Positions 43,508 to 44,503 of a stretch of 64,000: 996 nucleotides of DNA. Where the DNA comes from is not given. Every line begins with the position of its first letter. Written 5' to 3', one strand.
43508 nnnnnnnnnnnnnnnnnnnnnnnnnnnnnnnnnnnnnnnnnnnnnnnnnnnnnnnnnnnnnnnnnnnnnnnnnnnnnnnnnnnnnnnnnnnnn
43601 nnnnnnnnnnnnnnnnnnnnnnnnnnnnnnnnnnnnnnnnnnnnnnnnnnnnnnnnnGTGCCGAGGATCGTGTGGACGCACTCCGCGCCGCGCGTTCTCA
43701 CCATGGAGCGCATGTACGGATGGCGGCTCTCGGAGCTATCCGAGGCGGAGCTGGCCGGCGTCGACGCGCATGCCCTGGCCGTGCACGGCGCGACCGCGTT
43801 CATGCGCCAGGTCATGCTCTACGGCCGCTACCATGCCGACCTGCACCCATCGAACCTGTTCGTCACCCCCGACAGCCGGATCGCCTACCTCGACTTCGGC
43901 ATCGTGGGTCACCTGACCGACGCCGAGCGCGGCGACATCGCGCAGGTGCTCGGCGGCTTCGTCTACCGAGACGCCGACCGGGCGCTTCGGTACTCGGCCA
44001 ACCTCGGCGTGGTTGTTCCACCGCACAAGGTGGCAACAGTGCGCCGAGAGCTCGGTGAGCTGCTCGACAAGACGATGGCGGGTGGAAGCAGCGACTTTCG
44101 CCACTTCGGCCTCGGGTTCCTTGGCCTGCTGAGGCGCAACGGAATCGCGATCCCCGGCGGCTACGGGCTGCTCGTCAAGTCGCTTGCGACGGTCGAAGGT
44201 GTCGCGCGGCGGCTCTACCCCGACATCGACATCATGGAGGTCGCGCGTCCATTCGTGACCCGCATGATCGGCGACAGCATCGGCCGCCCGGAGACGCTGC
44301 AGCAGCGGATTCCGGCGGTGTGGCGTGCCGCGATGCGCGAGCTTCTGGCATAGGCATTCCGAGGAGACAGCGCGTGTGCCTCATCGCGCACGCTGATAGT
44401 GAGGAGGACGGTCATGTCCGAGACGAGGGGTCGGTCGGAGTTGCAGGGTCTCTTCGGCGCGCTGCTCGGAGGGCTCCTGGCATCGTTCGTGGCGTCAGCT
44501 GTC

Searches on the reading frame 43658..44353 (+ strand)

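Call 75: search_protein_families(library=pfam, proteins=[window:43658-44353:+])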
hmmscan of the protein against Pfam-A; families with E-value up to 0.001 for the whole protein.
window:43658-44353:+ (231 aa): 1 family
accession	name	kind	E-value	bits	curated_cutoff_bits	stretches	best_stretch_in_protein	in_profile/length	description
PF03109.22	ABC1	-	1.3e-24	87.1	22.9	1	2-112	133-243/244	ABC1 atypical kinase-like domain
